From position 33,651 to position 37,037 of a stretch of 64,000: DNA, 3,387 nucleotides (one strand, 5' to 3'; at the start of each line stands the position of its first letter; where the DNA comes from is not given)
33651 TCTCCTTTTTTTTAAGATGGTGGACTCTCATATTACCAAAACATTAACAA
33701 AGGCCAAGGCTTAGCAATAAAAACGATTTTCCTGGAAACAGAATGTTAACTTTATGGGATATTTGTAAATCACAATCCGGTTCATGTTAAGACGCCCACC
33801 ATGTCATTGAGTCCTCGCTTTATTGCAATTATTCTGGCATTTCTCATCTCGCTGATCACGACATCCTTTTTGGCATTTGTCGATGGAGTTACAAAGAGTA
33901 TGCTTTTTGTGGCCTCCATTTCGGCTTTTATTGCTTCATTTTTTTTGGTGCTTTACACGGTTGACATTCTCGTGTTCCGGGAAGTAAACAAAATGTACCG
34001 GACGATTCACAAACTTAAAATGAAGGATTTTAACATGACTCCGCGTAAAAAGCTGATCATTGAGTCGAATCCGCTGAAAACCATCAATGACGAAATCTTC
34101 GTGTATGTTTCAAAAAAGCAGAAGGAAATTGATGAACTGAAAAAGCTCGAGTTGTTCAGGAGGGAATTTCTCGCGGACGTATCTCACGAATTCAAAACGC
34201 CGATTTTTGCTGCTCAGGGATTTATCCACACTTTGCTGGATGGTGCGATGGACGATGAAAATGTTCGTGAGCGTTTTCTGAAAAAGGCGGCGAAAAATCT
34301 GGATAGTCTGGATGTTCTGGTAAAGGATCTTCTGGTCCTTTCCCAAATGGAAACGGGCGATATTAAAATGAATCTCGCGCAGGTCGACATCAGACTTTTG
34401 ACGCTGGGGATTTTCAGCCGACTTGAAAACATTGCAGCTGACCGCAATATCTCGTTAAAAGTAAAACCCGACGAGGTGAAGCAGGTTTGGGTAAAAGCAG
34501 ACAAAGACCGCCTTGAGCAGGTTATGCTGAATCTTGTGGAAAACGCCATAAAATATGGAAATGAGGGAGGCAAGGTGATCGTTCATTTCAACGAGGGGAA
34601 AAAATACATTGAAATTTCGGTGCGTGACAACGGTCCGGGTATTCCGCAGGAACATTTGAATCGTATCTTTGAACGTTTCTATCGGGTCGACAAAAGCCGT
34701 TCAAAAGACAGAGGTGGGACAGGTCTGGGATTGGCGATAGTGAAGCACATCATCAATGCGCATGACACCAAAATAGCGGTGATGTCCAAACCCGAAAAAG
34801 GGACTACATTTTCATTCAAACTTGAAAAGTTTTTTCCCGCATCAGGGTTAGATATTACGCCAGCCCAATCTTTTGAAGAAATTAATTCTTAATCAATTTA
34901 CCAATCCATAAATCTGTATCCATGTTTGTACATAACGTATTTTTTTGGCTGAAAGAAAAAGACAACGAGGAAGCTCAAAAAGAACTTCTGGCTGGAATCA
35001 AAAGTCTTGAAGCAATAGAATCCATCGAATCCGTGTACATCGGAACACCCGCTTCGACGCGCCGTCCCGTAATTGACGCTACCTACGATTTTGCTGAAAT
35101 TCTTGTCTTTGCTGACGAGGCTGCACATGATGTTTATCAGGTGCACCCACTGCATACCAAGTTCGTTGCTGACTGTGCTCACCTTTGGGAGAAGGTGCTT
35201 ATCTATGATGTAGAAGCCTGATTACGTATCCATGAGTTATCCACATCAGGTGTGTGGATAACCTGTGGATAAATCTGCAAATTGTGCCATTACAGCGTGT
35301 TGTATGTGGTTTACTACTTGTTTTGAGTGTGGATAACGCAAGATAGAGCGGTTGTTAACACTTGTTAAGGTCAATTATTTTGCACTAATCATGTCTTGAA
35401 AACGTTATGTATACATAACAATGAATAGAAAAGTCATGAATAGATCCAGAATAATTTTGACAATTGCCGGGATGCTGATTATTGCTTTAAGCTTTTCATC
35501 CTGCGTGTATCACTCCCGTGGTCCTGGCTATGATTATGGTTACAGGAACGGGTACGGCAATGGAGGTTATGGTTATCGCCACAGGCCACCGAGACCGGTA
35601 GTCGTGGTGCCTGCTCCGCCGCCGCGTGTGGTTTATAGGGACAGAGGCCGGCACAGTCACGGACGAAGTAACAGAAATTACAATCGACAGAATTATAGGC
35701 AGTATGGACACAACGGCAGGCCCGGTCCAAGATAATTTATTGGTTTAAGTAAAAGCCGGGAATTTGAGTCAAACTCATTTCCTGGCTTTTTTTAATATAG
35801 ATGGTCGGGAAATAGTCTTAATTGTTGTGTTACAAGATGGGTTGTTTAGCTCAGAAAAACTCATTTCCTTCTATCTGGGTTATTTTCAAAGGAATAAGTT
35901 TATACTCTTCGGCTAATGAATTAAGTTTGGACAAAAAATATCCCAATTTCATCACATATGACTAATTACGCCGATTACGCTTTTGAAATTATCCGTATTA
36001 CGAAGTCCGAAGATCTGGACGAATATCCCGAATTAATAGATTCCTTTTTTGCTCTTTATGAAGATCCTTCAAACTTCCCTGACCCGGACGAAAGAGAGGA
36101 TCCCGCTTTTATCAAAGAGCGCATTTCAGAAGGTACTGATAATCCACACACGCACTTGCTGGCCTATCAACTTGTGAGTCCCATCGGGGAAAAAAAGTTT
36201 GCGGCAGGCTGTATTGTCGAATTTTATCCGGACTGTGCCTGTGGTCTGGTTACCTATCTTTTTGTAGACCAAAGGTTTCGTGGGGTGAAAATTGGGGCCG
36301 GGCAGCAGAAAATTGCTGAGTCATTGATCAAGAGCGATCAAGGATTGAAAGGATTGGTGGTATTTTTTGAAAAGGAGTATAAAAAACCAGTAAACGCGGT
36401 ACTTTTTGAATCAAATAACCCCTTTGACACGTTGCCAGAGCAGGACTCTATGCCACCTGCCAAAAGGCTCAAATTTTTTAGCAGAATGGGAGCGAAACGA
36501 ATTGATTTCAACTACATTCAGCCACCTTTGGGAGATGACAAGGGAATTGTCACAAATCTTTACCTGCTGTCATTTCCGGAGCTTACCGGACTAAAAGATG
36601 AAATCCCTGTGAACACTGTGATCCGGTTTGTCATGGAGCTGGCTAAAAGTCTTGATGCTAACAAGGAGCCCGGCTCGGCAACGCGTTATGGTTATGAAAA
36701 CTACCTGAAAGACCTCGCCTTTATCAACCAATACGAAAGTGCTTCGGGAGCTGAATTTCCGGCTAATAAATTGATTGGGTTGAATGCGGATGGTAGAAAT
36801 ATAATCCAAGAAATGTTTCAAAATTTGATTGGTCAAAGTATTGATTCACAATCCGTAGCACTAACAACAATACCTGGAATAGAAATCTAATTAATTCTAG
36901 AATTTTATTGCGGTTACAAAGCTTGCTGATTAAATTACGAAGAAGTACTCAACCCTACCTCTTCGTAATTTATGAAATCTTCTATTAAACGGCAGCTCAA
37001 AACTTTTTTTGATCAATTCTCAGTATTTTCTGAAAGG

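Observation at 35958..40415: Uncharacterised two-gene module: a GNAT-like enzyme plus a 1147-aa membrane-anchored protein carrying a degenerate copy of the same domain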

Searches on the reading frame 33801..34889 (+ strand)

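Call 54: search_protein_families(library=pfam, proteins=[window:33801-34889:+], max_evalue=0.01)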
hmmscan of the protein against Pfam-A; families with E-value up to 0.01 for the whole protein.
window:33801-34889:+ (363 aa): 4 families
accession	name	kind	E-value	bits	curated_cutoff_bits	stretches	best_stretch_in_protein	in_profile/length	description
PF02518.31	HATPase_c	-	2.2e-32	112.2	26.4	1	234-342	2-108/111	Histidine kinase-, DNA gyrase B-, and HSP90-like ATPase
PF00512.31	HisKA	-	8.2e-14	51.8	26.9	1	120-186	2-66/66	His Kinase A (phospho-acceptor) domain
PF13581.12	HATPase_c_2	-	3.6e-06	27.5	27.4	1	245-321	39-112/127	Histidine kinase-like ATPase domain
PF13589.12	HATPase_c_3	-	6e-06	26.8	25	1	238-313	3-79/137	Histidine kinase-, DNA gyrase B-, and HSP90-like ATPase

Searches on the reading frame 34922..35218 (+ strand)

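Call 54: search_protein_families(library=pfam, proteins=[window:34922-35218:+], max_evalue=0.01)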
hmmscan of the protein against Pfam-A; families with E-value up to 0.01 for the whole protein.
window:34922-35218:+ (99 aa): 1 family
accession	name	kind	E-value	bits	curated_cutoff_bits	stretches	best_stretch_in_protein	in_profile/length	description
PF07876.18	Dabb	-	9.9e-20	71.5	25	1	3-98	2-95/96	Stress responsive A/B Barrel Domain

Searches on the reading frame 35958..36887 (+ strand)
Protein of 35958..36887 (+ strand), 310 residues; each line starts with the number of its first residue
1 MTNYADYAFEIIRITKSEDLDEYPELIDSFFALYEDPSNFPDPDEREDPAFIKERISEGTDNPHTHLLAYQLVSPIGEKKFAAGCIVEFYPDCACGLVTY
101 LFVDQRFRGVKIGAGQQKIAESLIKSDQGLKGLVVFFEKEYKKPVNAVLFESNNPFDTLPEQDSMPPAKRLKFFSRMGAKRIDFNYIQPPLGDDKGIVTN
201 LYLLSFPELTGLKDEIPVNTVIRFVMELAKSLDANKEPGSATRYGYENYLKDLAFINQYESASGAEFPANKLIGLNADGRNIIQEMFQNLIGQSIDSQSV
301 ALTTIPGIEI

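Call 4: search_protein_families(library=pfam, proteins=[window:35958-36887:+], max_evalue=1)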
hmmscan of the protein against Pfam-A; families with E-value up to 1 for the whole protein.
window:35958-36887:+ (310 aa): 0 families
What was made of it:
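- On CorA / MIT metal-ion transporter family: The window protein has no hit (call 4).
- The small protein itself hits no Pfam GNAT model (call 4) and was not modelled.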

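Call 5: search_protein_families(library=ncbifam, proteins=[window:35958-36887:+], max_evalue=1)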
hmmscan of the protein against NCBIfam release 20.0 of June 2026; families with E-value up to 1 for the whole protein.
window:35958-36887:+ (310 aa): 0 families
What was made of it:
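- Neither protein hits a curated family on its own (calls 4, 5).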

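Call 6: search_protein_families(library=padloc, proteins=[window:35958-36887:+], max_evalue=1)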
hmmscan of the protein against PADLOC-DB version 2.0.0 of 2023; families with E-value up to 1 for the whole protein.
window:35958-36887:+ (310 aa): 0 families
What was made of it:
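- No PADLOC hit for either protein (call 6).
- Tried and rejected: Direct scans of both window proteins against Pfam, NCBIfam and PADLOC found nothing useful (calls 4-6).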

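Call 7: find_homologous_proteins(query=window:35958-36887:+)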
Query window:35958-36887:+ (310 aa): 37 proteins with E <= 0.001 among 3187 candidates.
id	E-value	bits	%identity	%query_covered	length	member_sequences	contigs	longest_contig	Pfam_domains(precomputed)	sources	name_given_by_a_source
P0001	5.3e-205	697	100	100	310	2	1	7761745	-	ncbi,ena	-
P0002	4.4e-153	527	75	100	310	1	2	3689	-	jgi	jgi:GNAT superfamily N-acetyltransferase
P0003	1.5e-151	522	75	100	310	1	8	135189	-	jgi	jgi:GNAT superfamily N-acetyltransferase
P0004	2.6e-143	495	71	100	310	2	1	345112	-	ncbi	ncbi:hypothetical protein GCM10028808_17170 [Spirosoma migulaei]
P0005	2.6e-142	492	70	100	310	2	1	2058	-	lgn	-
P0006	2.5e-141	488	70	99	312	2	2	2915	-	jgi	jgi:hypothetical protein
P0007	4.7e-139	481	68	100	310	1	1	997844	-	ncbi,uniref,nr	ncbi:hypothetical protein [Larkinella soli]|uniref:hypothetical protein n=1 Tax=Larkinella soli TaxI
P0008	1.2e-136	473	69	100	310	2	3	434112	-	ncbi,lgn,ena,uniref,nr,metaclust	ncbi:hypothetical protein [Spirosoma sp. 48-14]|uniref:hypothetical protein n=1 Tax=Spirosoma sp. 48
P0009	2.3e-136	472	70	99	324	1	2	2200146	-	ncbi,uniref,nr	ncbi:hypothetical protein GCM10028803_19120 [Larkinella knui]|uniref:Uncharacterized protein n=1 Tax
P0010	3.4e-136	472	68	100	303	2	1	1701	-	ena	-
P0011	5.1e-135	468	68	100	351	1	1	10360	-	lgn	-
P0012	9.1e-135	467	68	99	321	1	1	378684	-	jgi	jgi:hypothetical protein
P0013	1.2e-128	447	65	98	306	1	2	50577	-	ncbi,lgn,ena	-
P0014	1.7e-128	446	66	100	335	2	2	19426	-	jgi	jgi:GNAT superfamily N-acetyltransferase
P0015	2.0e-127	443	65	100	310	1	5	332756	-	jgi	jgi:hypothetical protein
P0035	1.3e-8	53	31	64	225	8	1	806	PF00583.32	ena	-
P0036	2.5e-8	52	31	63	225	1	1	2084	PF00583.32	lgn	-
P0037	3.0e-7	48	31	56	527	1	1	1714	PF00406.30,PF13207.13,PF13238.13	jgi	-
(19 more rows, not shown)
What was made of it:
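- On GNAT superfamily: small protein: P0035 and P0036 carry PF00583 (call 7)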

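Call 14: search_solved_structures(query=A1, max_evalue=1, show_alignments=2)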
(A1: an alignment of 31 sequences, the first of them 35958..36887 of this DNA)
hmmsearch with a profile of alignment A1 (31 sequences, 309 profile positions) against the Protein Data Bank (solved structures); distinct sequences matched with E-value up to 1: 1.
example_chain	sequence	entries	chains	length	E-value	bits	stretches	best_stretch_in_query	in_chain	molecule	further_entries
2k5b_B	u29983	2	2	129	0.47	12.7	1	213-234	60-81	Hsp90 co-chaperone Cdc37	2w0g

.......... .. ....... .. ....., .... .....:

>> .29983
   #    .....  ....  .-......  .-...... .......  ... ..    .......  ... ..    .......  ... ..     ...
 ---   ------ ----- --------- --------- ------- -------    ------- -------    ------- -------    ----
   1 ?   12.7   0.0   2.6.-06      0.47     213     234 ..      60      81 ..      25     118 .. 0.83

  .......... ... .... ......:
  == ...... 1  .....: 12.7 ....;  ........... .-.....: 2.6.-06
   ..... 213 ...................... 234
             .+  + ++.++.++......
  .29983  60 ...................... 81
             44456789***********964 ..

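Call 77: search_protein_families(library=pfam, alignment_id=A4, max_evalue=0.01)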
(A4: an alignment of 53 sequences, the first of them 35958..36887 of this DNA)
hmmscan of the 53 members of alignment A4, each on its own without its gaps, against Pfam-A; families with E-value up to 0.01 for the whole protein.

A. member 1, window:35958-36887:+ (310 aa): 0 families

B. families by the number of members that match (of 53 scanned): 12 families
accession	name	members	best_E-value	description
PF00583.31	Acetyltransf_1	47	3.8e-09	Acetyltransferase (GNAT) family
PF13508.13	Acetyltransf_7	36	3.5e-06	Acetyltransferase (GNAT) domain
PF13673.13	Acetyltransf_10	11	0.00051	Acetyltransferase (GNAT) domain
PF14542.12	Acetyltransf_CG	5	0.00069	GCN5-related N-acetyl-transferase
PF17013.11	Acetyltransf_15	3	0.00011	Putative acetyl-transferase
PF08445.16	FR47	2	0.0018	FR47-like protein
PF01544.23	CorA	1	6e-05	CorA-like Mg2+ transporter protein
PF13527.13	Acetyltransf_9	1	0.00064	Acetyltransferase (GNAT) domain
PF11368.13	DUF3169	1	0.00082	Protein of unknown function (DUF3169)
PF21188.2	BRR2_plug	1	0.0015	Pre-mRNA-splicing helicase BRR2 plug domain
PF20072.4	DUF6468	1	0.0052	Domain of unknown function (DUF6468)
PF22821.2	ZP1_ZP4_Ig-like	1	0.009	Zona pellucida sperm-binding proteins 1/4, Ig-like domain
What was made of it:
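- On GNAT superfamily: small protein: 47 of 52 fused relatives hit PF00583 (call 77).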

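Call 80: search_protein_families(library=pfam, proteins=[P0037], max_evalue=0.01)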
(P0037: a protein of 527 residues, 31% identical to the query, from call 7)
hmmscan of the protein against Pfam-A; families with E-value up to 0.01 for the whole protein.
P0037 (527 aa): 5 families
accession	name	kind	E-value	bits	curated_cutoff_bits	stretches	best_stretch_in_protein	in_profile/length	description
PF00406.28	ADK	-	5.3e-43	147.2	26.8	1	323-497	1-147/151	Adenylate kinase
PF13207.12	AAA_17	-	1.9e-22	80.5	27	1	325-442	2-122/136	AAA domain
PF13238.12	AAA_18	-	5.6e-08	33.7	29.4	1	322-448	2-117/128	AAA domain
PF00583.31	Acetyltransf_1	-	0.00016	22.4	20.7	1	115-183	38-99/116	Acetyltransferase (GNAT) family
PF13508.13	Acetyltransf_7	-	0.0057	17.5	27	0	118-180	11-65/84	Acetyltransferase (GNAT) domain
